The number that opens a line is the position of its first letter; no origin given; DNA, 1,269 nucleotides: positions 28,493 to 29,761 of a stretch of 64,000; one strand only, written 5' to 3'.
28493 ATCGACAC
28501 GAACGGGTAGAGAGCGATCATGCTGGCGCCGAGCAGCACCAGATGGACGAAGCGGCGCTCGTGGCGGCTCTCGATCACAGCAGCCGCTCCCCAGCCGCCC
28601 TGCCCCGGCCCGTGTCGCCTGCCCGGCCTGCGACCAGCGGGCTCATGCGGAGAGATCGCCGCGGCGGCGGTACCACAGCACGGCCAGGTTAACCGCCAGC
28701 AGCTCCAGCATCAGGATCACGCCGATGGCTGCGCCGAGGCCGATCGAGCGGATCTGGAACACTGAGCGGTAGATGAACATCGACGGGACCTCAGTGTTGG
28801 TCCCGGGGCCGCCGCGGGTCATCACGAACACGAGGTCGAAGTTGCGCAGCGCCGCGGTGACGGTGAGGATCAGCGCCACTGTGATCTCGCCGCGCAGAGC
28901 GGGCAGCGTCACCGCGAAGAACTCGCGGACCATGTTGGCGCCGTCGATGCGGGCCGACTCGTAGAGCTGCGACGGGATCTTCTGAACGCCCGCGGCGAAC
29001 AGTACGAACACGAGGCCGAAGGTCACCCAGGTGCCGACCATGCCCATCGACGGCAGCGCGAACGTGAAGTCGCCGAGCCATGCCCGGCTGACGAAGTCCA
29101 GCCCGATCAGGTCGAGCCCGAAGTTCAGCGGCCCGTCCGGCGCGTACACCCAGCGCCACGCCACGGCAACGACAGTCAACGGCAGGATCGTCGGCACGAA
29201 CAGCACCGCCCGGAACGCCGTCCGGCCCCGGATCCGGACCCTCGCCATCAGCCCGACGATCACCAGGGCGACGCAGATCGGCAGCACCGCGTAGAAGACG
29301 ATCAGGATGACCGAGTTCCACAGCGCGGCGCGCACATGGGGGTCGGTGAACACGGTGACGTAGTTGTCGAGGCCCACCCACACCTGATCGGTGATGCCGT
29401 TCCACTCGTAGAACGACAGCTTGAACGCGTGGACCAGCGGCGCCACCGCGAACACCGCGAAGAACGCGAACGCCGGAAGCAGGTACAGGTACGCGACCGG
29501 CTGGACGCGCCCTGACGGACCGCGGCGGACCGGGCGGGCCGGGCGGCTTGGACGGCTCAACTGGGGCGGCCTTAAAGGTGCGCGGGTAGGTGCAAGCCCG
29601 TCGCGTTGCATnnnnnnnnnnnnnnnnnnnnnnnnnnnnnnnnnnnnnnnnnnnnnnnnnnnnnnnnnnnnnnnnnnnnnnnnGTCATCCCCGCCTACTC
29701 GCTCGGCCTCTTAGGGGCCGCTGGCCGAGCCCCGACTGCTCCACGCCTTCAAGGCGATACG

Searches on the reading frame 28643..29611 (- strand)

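Call 8: search_protein_families(library=pfam, proteins=[window:28643-29611:-], max_evalue=0.001)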
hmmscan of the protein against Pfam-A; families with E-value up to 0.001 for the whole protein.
window:28643-29611:- (322 aa): 1 family
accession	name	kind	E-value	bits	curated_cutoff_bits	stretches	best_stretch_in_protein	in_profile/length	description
PF00528.27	BPD_transp_1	-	2.2e-11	44.3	26.4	1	118-316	3-180/184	Binding-protein-dependent transport system inner membrane component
